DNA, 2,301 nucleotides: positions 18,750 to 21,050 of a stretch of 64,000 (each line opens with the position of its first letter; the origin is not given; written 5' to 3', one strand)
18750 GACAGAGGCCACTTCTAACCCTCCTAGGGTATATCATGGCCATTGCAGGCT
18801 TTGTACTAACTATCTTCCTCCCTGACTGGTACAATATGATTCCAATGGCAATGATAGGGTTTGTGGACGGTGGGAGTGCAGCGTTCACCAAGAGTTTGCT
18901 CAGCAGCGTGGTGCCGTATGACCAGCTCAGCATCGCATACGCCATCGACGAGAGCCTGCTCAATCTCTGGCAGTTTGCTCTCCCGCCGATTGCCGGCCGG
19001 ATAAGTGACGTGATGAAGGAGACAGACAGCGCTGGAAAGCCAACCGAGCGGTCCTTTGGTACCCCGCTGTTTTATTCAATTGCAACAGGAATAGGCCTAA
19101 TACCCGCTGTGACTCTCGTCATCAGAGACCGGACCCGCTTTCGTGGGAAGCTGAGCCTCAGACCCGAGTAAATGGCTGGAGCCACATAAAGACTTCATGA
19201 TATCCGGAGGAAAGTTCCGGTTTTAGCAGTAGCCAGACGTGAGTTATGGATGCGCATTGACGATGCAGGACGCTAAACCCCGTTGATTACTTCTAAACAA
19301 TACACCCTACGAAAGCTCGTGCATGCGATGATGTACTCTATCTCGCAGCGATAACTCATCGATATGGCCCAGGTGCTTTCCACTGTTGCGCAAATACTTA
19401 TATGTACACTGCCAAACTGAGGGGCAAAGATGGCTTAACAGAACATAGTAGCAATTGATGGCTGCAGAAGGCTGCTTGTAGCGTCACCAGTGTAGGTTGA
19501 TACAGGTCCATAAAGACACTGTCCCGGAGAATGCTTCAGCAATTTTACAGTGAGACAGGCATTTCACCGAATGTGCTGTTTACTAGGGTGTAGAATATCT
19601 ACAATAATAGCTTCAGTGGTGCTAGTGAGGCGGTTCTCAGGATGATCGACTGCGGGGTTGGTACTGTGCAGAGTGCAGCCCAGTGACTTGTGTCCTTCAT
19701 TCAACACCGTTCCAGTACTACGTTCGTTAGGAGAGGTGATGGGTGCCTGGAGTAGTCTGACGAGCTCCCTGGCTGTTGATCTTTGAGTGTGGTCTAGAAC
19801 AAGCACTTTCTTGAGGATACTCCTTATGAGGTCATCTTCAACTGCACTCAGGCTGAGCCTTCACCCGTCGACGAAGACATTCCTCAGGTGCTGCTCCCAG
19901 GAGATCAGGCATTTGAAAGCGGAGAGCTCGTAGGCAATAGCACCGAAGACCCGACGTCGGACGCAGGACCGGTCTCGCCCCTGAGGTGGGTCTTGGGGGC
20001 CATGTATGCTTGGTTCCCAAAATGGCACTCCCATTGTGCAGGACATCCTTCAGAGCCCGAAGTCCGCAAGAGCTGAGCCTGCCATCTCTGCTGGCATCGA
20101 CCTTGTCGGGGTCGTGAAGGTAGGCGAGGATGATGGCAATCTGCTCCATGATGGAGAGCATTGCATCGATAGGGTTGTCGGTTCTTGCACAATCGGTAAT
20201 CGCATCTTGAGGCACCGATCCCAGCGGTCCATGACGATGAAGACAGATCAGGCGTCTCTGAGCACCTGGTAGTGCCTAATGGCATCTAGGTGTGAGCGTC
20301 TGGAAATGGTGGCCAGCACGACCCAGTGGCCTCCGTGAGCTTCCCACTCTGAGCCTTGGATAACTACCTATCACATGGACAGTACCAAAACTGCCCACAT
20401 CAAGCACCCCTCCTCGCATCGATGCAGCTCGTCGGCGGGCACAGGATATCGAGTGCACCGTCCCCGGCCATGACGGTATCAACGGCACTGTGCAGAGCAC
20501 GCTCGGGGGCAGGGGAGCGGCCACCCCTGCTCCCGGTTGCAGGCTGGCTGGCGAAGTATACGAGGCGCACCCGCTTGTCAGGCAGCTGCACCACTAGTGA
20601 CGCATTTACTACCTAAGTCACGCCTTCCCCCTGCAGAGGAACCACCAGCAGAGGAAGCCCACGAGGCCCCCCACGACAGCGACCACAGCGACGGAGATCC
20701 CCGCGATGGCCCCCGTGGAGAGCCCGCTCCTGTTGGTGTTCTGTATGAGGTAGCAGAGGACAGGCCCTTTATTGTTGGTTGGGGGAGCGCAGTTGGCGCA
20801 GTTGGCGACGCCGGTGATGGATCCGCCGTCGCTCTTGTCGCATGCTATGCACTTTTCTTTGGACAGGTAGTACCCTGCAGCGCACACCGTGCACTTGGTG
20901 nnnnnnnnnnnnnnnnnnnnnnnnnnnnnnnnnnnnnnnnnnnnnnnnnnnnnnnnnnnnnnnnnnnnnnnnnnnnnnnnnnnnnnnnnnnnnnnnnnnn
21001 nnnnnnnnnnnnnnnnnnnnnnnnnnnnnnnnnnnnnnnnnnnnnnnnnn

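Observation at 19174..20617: Unusually long, GC-rich, ORF-fragmented spacer downstream of the VSP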

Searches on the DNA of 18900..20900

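Call 8: search_rna_families(source=window, start=18900, end=20900, threshold=evalue, max_evalue=1)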
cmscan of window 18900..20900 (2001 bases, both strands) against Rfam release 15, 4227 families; matches with E-value up to 1: 0.
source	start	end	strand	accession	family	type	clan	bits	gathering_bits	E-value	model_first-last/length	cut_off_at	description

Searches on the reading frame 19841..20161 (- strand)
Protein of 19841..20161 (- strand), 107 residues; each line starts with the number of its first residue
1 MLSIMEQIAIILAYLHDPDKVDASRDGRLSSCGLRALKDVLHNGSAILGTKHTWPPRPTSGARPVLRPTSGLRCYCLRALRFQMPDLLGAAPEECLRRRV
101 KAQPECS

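Call 60: search_protein_families(library=pfam, max_evalue=0.01, proteins=[L011:10972-11889:+, L011:10215-10754:-, L011:12146-12733:+, L011:10694-10975:+])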
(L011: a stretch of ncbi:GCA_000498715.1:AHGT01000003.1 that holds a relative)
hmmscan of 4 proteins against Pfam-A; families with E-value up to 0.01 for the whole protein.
L011:10972-11889:+ (305 aa): 1 family
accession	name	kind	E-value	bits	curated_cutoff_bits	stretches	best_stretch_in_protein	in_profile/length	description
PF00078.32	RVT_1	-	1.5e-17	64.4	29.6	1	32-176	1-145/205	Reverse transcriptase (RNA-dependent DNA polymerase)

L011:10215-10754:- (179 aa): 0 families

L011:12146-12733:+ (195 aa): 0 families

L011:10694-10975:+ (93 aa): 0 families

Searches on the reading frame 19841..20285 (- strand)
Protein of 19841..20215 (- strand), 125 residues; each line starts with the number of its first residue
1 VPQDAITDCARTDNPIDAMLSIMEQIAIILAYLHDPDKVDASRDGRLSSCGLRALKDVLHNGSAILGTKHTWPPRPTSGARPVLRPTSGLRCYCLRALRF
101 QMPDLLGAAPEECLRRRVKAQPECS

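Call 10: search_protein_families(library=pfam, max_evalue=10, proteins=[window:19841-20215:-])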
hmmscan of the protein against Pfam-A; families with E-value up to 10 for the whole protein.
seq(125 aa): 0 families

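Call 60: search_protein_families(library=pfam, max_evalue=0.01, proteins=[L011:10972-11889:+, L011:10215-10754:-, L011:12146-12733:+, L011:10694-10975:+])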
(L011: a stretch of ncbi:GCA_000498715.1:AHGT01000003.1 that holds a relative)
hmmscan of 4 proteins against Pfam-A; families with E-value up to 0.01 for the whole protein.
L011:10972-11889:+ (305 aa): 1 family
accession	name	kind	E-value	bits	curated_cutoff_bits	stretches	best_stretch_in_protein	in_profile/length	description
PF00078.32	RVT_1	-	1.5e-17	64.4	29.6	1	32-176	1-145/205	Reverse transcriptase (RNA-dependent DNA polymerase)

L011:10215-10754:- (179 aa): 0 families

L011:12146-12733:+ (195 aa): 0 families

L011:10694-10975:+ (93 aa): 0 families

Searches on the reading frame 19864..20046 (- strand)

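Call 60: search_protein_families(library=pfam, max_evalue=0.01, proteins=[L011:10972-11889:+, L011:10215-10754:-, L011:12146-12733:+, L011:10694-10975:+])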
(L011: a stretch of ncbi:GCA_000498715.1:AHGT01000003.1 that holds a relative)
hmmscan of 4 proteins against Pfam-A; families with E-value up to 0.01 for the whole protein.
L011:10972-11889:+ (305 aa): 1 family
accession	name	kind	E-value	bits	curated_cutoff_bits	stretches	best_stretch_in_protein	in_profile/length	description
PF00078.32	RVT_1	-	1.5e-17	64.4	29.6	1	32-176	1-145/205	Reverse transcriptase (RNA-dependent DNA polymerase)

L011:10215-10754:- (179 aa): 0 families

L011:12146-12733:+ (195 aa): 0 families

L011:10694-10975:+ (93 aa): 0 families

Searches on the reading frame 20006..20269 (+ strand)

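Call 60: search_protein_families(library=pfam, max_evalue=0.01, proteins=[L011:10972-11889:+, L011:10215-10754:-, L011:12146-12733:+, L011:10694-10975:+])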
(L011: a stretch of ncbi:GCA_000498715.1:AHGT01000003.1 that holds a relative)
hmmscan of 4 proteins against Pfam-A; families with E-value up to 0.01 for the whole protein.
L011:10972-11889:+ (305 aa): 1 family
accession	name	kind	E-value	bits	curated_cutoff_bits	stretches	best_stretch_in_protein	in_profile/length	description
PF00078.32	RVT_1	-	1.5e-17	64.4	29.6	1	32-176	1-145/205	Reverse transcriptase (RNA-dependent DNA polymerase)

L011:10215-10754:- (179 aa): 0 families

L011:12146-12733:+ (195 aa): 0 families

L011:10694-10975:+ (93 aa): 0 families

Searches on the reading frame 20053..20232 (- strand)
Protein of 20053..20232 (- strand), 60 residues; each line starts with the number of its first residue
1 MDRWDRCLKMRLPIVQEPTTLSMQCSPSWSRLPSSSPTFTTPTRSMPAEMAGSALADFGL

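Call 60: search_protein_families(library=pfam, max_evalue=0.01, proteins=[L011:10972-11889:+, L011:10215-10754:-, L011:12146-12733:+, L011:10694-10975:+])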
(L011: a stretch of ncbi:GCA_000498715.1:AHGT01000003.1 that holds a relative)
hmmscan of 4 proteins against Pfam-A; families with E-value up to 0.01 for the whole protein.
L011:10972-11889:+ (305 aa): 1 family
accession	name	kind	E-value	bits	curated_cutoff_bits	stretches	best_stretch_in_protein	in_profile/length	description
PF00078.32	RVT_1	-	1.5e-17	64.4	29.6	1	32-176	1-145/205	Reverse transcriptase (RNA-dependent DNA polymerase)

L011:10215-10754:- (179 aa): 0 families

L011:12146-12733:+ (195 aa): 0 families

L011:10694-10975:+ (93 aa): 0 families

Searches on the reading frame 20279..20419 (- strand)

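Call 60: search_protein_families(library=pfam, max_evalue=0.01, proteins=[L011:10972-11889:+, L011:10215-10754:-, L011:12146-12733:+, L011:10694-10975:+])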
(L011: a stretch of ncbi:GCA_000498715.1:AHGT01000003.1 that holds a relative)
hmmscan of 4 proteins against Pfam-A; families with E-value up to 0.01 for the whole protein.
L011:10972-11889:+ (305 aa): 1 family
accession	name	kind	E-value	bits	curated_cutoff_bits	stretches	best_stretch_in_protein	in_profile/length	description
PF00078.32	RVT_1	-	1.5e-17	64.4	29.6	1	32-176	1-145/205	Reverse transcriptase (RNA-dependent DNA polymerase)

L011:10215-10754:- (179 aa): 0 families

L011:12146-12733:+ (195 aa): 0 families

L011:10694-10975:+ (93 aa): 0 families

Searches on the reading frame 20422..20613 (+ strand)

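Call 60: search_protein_families(library=pfam, max_evalue=0.01, proteins=[L011:10972-11889:+, L011:10215-10754:-, L011:12146-12733:+, L011:10694-10975:+])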
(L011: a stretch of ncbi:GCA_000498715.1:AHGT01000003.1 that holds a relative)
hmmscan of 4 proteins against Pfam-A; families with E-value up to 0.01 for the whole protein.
L011:10972-11889:+ (305 aa): 1 family
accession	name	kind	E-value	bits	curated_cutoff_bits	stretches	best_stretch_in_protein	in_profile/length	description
PF00078.32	RVT_1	-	1.5e-17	64.4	29.6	1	32-176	1-145/205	Reverse transcriptase (RNA-dependent DNA polymerase)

L011:10215-10754:- (179 aa): 0 families

L011:12146-12733:+ (195 aa): 0 families

L011:10694-10975:+ (93 aa): 0 families
